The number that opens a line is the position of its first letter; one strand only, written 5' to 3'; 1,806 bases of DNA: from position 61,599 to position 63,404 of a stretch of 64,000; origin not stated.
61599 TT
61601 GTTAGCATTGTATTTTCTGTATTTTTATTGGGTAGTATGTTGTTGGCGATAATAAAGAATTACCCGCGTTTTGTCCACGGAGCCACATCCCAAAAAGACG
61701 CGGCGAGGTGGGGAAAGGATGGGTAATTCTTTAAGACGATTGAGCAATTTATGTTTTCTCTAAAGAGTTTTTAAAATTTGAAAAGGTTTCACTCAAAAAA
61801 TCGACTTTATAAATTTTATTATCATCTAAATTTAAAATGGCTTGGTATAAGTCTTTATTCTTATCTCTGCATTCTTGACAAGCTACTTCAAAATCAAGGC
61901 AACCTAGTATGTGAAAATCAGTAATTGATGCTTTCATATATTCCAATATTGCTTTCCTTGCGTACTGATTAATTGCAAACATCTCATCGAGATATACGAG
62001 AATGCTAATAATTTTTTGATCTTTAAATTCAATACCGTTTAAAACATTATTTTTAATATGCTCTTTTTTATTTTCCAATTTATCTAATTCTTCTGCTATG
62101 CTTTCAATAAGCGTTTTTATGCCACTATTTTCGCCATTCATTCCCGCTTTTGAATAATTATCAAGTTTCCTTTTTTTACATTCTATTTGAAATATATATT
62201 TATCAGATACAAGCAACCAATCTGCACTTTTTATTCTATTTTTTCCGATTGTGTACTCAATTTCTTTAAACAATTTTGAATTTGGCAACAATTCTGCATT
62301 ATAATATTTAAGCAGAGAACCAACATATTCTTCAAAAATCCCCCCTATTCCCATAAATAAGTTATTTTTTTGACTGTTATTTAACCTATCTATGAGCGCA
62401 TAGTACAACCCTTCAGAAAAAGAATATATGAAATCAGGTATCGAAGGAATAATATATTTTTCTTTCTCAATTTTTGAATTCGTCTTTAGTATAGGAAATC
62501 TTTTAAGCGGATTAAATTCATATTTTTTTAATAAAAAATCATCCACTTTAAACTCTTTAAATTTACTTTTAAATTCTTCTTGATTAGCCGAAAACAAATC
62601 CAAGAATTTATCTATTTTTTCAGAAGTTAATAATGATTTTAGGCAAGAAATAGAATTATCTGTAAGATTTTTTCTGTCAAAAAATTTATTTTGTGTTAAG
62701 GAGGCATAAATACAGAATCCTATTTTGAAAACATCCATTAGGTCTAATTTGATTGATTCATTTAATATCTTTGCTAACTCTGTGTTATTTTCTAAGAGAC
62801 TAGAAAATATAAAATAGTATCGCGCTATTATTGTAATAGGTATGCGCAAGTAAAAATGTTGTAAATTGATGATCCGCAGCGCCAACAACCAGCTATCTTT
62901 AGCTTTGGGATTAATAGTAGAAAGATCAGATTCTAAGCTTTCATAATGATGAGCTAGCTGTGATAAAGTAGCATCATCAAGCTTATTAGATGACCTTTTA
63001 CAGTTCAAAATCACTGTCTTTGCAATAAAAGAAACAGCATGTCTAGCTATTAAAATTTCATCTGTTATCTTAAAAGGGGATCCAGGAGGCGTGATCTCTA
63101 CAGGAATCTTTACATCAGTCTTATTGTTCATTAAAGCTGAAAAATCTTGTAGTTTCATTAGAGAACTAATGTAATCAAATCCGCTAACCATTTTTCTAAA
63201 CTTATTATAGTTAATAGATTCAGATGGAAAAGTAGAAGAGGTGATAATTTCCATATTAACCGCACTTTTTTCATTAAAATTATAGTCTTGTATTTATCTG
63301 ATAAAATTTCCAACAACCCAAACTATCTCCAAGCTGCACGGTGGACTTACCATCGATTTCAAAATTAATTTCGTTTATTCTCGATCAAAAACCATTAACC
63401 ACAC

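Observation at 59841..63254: A candidate uncharacterised defence module: NTase-HEPN-like protein, small protein and membrane protein, next to a PD-(D/E)xK-tailed 501-aa protein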

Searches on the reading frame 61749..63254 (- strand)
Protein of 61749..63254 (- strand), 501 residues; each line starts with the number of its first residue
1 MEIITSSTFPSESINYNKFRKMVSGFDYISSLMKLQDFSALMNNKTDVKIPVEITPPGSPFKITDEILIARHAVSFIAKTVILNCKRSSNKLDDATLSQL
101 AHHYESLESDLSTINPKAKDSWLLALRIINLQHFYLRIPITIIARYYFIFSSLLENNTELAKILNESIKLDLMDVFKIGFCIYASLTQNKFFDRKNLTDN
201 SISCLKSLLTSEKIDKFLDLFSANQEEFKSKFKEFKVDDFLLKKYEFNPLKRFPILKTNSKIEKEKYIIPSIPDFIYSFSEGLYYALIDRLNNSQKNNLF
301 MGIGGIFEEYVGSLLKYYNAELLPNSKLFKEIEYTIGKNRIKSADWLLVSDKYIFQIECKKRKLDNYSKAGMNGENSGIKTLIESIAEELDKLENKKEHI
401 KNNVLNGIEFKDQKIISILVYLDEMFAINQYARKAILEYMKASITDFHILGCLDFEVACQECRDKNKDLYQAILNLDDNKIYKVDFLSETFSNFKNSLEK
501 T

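Call 4: search_protein_families(library=pfam, proteins=[window:61749-63254:-], max_evalue=0.1)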
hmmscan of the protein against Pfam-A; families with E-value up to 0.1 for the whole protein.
window:61749-63254:- (501 aa): 1 family
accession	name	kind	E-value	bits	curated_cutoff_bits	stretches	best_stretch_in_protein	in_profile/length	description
PF08378.17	NERD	-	0.0039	18.1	22.1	1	306-420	4-109/111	Nuclease-related domain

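Call 5: search_protein_families(library=padloc, proteins=[window:61749-63254:-], max_evalue=0.1)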
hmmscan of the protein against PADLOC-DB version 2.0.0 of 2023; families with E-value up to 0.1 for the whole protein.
window:61749-63254:- (501 aa): 0 families

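Call 6: search_protein_families(library=ncbifam, proteins=[window:61749-63254:-], max_evalue=0.1)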
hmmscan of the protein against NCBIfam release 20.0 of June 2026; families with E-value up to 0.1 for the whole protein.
window:61749-63254:- (501 aa): 1 family
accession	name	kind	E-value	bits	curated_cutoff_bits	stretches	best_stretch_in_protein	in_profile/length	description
NF047931.1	antiphage_GapS1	subfamily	3.7e-14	52.4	320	1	87-369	53-321/455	GapS1 family protein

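Call 14: find_homologous_proteins(query=window:61749-63254:-)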
Query window:61749-63254:- (501 aa): 69 proteins with E <= 0.001 among 8000 candidates.
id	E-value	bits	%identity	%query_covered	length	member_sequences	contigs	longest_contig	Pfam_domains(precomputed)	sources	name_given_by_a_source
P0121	0.0e+0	1092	100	100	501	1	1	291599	-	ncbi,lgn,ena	-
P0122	2.2e-158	546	51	100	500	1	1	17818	-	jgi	jgi:hypothetical protein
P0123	5.6e-152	525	51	100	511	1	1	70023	-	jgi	jgi:hypothetical protein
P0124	5.4e-148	512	50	100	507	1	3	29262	-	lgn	-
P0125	7.5e-144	498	50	100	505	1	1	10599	-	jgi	-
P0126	3.0e-135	470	47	100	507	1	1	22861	-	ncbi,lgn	-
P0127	1.3e-133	464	46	98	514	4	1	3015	-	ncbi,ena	-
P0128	3.3e-132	460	46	99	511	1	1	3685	-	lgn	-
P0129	1.9e-130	454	46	100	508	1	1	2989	-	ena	-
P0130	4.8e-128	446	44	100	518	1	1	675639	-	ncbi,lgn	ncbi:MAG: hypothetical protein ACKKMP_02645 [Candidatus Nealsonbacteria bacterium]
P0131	1.7e-127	444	47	97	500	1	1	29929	-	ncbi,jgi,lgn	-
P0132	1.8e-127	444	44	99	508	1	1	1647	-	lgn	-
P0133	9.3e-127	442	46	100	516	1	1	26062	-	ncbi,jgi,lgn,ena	ncbi:MAG: hypothetical protein WCX97_04930 [Candidatus Magasanikbacteria bacterium]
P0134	1.5e-126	441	45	99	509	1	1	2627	-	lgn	-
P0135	4.3e-126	440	45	99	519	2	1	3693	-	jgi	-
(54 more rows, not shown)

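Call 19: search_solved_structures(query=window:61749-63254:-, max_evalue=1)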
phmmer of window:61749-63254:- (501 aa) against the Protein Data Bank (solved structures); distinct sequences matched with E-value up to 1: 0.

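Call 24: search_protein_families(library=ncbifam, alignment_id=A1, max_evalue=0.001)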
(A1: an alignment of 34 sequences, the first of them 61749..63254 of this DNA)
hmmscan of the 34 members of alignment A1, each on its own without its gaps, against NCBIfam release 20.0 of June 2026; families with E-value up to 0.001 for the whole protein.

A. member 1, window:61749-63254:- (501 aa): 1 family
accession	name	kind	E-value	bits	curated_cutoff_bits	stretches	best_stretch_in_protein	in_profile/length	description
NF047931.1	antiphage_GapS1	subfamily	3.7e-14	52.4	320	1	87-369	53-321/455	GapS1 family protein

B. families by the number of members that match (of 34 scanned): 1 family
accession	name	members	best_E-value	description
NF047931.1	antiphage_GapS1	31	6.7e-20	GapS1 family protein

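Call 25: search_solved_structures(query=A1, max_evalue=1)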
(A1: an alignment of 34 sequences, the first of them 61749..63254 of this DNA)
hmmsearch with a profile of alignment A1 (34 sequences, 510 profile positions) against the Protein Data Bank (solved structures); distinct sequences matched with E-value up to 1: 1.
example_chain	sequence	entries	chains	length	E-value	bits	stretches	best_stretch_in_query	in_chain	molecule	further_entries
6wi5_A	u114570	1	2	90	0.23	13.1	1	360-403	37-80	De novo designed protein Foldit4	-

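Call 34: predict_structure(alignment_id=A1)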
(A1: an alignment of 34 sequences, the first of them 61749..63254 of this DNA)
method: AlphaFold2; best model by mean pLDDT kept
length: 501 residues; sequences in the alignment: 34
mean_pLDDT: 89.9   pTM: 0.89
mean pLDDT of the five models: 89.9, 89.3, 88.6, 87.9, 87.5
residues with pLDDT >= 90: 333; 70-90: 152; 50-70: 16; < 50: 0
segments of 3 or more residues with pLDDT < 50: none
pLDDT, mean of each block of 10 residues (from residue 1): 74 90 97 96 86 72 82 96 96 92 90 78 84 86 95 94 94 96 93 92 91 96 96 87 89 95 96 95 92 93 95 90 78 92 95 95 81 86 95 95 92 96 85 92 90 91 88 77 86 90 57
secondary structure, 60 per line:
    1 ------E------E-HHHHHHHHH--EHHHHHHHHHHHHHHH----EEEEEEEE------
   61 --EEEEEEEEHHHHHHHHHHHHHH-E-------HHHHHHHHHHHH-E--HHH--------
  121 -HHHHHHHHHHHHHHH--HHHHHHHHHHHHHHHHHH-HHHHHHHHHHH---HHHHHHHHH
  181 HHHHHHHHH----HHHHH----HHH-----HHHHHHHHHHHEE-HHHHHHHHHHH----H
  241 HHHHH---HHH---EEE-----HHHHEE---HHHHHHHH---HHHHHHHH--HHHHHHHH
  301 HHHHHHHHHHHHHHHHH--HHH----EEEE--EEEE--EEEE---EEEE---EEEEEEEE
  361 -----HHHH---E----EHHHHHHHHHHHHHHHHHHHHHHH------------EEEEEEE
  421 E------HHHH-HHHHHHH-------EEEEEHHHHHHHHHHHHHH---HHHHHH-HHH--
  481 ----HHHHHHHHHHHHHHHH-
elements in order: H16-24 H28-42 E47-54 E63-70 H71-84 H94-105 H122-136 H139-156 H158-168 H172-189 H194-198 H211-221 H225-235 H240-245 E255-257 H263-266 H272-279 H283-290 H293-317 E327-330 E333-336 E339-342 E346-349 E353-360 H366-369 H379-401 E414-421 H428-431 H433-439 E447-451 H452-465 H469-474 H485-500

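Call 40: search_dna_similar(query=window:61749-63254:-, collection=plasmids, mode=protein, max_evalue=1, max_rows=20)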
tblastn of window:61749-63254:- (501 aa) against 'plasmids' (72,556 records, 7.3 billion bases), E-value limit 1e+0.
Records with a match: 23; places in all: 23; records where one place covers at least 80% of the query: 1.
Best place of each record, by identity: <60% 23.
By first word of the organism name: Streptomyces 9; Pseudomonas 5; Arthrobacter 2; Halobaculum 2; Geminocystis 1; Cupriavidus 1; Sphingobium 1; Kovacikia 1; Nostoc 1.
By predicted mobility (MOB-suite, as given by PLSDB): non-mobilizable 11; conjugative 6; mobilizable 6.
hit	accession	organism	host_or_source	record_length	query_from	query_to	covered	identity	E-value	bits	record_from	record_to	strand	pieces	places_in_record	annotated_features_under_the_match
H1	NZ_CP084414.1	Pseudomonas sp. HS-18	mixed culture,soil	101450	53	460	81%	22.6%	8e-5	53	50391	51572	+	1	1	hypothetical protein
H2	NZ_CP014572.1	Arthrobacter sp. D5-1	cell culture,Soil cores containing ...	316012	86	457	74%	22.2%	8e-6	56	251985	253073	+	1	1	hypothetical protein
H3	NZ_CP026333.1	Pseudomonas sp. XWY-1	cell culture,Rice Fields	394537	15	364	70%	23.0%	7e-3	47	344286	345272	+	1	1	hypothetical protein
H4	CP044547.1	Pseudomonas sp. CFA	mixed culture,soil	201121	15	364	70%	22.7%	9e-3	47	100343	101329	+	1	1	hypothetical protein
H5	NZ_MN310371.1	Pseudomonas monteilii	-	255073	15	364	70%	22.7%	9e-3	46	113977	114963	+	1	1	hypothetical protein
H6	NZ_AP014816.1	Geminocystis sp. NIES-3708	-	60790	243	448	41%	30.0%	1e-8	65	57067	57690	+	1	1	hypothetical protein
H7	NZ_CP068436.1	Cupriavidus necator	heavy metal containmented soil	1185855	151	387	47%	24.5%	3e-7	61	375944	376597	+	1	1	none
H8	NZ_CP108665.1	Streptomyces globisporus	-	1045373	161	391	46%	23.8%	2e-5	55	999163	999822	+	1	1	record has no annotation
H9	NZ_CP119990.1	Halobaculum marinum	cell culture,sediment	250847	245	468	45%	24.4%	4e-5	54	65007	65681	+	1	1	hypothetical protein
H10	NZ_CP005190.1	Sphingobium sp. MI1205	-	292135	245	493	50%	21.8%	1e-3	49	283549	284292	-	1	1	hypothetical protein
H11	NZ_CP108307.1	Streptomyces sp. NBC_00015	-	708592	239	445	41%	23.3%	1e-7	62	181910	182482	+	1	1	hypothetical protein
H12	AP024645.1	Arthrobacter sp. StoSoilB3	-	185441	242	384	29%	30.8%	8e-5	53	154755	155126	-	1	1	hypothetical protein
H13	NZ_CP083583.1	Kovacikia minuta CCNUW1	cell culture,fresh water lake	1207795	239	429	38%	22.1%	3e-4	51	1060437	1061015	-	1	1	record has no annotation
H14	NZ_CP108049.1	Streptomyces sp. NBC_00289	-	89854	239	391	31%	27.4%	7e-7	60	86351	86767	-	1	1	hypothetical protein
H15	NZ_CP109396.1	Streptomyces sp. NBC_01527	-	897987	239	372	27%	28.9%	1e-3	49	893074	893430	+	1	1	hypothetical protein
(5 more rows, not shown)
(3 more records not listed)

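Call 42: get_annotated_region(hit=H1, flank=4000)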
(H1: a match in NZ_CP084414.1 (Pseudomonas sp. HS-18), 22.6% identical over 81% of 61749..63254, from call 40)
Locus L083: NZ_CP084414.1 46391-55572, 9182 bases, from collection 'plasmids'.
description: Pseudomonas sp. HS-18 plasmid plas1, complete sequence
organism: Pseudomonas sp. HS-18 (NCBI taxid 2879114)
taxonomy: Bacteria; Pseudomonadota; Gammaproteobacteria; Pseudomonadales; Pseudomonadaceae; Pseudomonas; Pseudomonas sp. HS-18
host: -; source: mixed culture,soil; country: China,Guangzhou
typing (MOB-suite, as given by PLSDB): non-mobilizable
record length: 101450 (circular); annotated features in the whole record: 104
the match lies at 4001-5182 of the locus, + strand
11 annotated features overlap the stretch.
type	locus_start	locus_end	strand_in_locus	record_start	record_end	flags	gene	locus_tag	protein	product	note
CDS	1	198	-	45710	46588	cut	-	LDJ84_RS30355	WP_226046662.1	thioredoxin domain-containing protein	-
CDS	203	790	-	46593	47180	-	-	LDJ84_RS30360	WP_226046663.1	hypothetical protein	-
CDS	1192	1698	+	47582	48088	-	ssb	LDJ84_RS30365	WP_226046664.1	single-stranded DNA-binding protein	GO:0006310 - DNA recombination [Evidence IEA]; GO:0006281 - DNA repair [Evidence IEA]; GO:0006260 - DNA replication ...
CDS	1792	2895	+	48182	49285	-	-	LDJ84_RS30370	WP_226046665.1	recombinase RecT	-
CDS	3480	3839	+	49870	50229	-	-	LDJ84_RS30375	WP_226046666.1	hypothetical protein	-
CDS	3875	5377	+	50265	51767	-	-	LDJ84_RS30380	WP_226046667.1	hypothetical protein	-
CDS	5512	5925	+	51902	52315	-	-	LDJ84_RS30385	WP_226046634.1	hypothetical protein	-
CDS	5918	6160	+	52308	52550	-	-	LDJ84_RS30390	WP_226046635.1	hypothetical protein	-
CDS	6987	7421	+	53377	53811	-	-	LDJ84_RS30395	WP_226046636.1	hypothetical protein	-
CDS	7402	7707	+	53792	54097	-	-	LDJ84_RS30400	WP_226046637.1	hypothetical protein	-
CDS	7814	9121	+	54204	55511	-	-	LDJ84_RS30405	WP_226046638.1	DUF1173 family protein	-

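Call 43: get_annotated_region(hit=H3, flank=4000)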
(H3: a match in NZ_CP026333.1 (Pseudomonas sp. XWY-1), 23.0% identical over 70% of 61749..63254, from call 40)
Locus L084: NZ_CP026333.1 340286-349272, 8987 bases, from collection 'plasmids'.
description: Pseudomonas sp. XWY-1 plasmid pXWY, complete sequence
organism: Pseudomonas sp. XWY-1 (NCBI taxid 2069256)
taxonomy: Bacteria; Pseudomonadota; Gammaproteobacteria; Pseudomonadales; Pseudomonadaceae; Pseudomonas; Pseudomonas sp. XWY-1
host: -; source: cell culture,Rice Fields; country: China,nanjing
typing (MOB-suite, as given by PLSDB): conjugative; relaxase MOBF,MOBP; mating-pair formation MPF_F
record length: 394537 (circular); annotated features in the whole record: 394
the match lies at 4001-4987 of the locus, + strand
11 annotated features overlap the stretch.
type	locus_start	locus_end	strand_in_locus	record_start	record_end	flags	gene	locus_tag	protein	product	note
CDS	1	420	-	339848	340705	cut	-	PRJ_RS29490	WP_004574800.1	hypothetical protein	-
CDS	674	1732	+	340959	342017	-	-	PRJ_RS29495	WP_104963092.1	tyrosine-type recombinase/integrase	GO:0015074 - DNA integration [Evidence IEA]; GO:0006310 - DNA recombination [Evidence IEA]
CDS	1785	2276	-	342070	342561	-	-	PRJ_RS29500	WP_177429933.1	hypothetical protein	-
CDS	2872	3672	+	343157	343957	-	-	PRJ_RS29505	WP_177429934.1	hypothetical protein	-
CDS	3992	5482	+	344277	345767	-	-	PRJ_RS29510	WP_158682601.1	hypothetical protein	-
CDS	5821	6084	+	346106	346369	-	-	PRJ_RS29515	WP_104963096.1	hypothetical protein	-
CDS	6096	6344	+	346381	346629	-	-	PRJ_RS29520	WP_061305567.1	hypothetical protein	-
CDS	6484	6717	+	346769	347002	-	-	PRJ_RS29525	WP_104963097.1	hypothetical protein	-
CDS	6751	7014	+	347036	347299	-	-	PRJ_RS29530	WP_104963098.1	hypothetical protein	-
CDS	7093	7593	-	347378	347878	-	-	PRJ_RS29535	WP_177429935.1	hypothetical protein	-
CDS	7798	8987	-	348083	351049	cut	-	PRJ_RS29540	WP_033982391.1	Tn3-like element TnAs1 family transposase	-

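Call 44: search_protein_families(library=ncbifam, proteins=[L083:3875-5377:+, L084:3992-5482:+], max_evalue=0.01)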
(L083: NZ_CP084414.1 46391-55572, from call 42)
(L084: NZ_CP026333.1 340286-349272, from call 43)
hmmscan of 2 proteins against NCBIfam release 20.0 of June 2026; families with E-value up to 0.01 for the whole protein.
L083:3875-5377:+ (500 aa): 1 family
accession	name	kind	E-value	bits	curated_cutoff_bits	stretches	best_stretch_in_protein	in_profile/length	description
NF047931.1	antiphage_GapS1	subfamily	1.6e-19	70.1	320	1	85-443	60-429/455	GapS1 family protein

L084:3992-5482:+ (496 aa): 1 family
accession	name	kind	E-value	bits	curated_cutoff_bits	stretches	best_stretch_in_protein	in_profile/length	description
NF047931.1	antiphage_GapS1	subfamily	3.6e-20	72.3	320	1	81-453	58-440/455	GapS1 family protein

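Call 81: find_encoding_contigs(protein=P0121, flank=10000, max_places=3)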
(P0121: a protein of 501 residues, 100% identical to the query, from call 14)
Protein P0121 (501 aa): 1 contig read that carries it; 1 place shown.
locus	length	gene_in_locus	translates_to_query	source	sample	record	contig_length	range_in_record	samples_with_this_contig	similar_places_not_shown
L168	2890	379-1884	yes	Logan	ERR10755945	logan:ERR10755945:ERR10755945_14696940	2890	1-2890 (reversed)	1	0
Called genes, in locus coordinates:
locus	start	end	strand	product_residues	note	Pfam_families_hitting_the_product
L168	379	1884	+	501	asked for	-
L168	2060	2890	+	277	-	?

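Call 82: find_encoding_contigs(protein=P0123, flank=5000, max_places=2)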
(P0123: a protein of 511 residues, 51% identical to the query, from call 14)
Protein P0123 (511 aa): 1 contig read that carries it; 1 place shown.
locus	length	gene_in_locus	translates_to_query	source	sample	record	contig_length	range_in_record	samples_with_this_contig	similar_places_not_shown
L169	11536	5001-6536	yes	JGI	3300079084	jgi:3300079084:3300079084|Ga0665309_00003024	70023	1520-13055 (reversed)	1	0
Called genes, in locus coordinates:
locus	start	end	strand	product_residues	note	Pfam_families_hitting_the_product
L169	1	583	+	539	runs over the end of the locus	PF02790:COX2_TM, PF00116:COX2, PF13442:Cytochrome_CBB3, PF00034:Cytochrom_C, PF13442:Cytochrome_CBB3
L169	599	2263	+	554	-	PF00115:COX1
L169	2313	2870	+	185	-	PF04442:CtaG_Cox11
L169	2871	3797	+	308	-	PF00510:COX3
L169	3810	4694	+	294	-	PF00581:Rhodanese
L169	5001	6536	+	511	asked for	-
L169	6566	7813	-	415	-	PF00083:Sugar_tr, PF07690:MFS_1, PF12832:MFS_1_like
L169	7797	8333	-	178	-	PF13302:Acetyltransf_3, PF13420:Acetyltransf_4 (faint), PF13523:Acetyltransf_8, PF00583:Acetyltransf_1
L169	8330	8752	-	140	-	PF00583:Acetyltransf_1, PF13673:Acetyltransf_10, PF13508:Acetyltransf_7, PF08445:FR47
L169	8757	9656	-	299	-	PF01636:APH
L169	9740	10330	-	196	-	PF13749:HATPase_c_4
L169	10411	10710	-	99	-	PF12844:HTH_19 (weak), PF01381:HTH_3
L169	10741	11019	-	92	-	PF05015:HigB-like_toxin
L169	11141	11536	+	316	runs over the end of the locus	PF00589:Phage_integrase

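Call 83: find_encoding_contigs(protein=P0130, flank=5000, max_places=2)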
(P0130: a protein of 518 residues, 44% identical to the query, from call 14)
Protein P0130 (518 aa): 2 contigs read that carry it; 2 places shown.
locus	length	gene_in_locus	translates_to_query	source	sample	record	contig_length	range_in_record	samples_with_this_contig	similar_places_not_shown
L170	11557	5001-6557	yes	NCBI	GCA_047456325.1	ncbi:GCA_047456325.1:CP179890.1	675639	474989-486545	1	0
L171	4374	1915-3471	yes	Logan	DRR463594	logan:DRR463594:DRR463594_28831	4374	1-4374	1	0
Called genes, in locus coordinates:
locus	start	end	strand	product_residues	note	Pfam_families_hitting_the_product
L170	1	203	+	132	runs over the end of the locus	-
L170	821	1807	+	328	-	PF00145:DNA_methylase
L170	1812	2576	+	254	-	PF11463:R-HINP1I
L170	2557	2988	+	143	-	PF03852:Vsr, PF04480:DUF559 (faint)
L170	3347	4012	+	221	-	-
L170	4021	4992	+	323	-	-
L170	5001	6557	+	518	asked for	-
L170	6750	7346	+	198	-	-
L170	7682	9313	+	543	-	PF13687:DUF4153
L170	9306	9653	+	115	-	-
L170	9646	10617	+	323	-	PF02618:YceG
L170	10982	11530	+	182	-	PF04542:Sigma70_r2, PF08281:Sigma70_r4_2, PF04545:Sigma70_r4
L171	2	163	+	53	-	?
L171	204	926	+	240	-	-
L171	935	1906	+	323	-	-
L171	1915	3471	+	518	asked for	-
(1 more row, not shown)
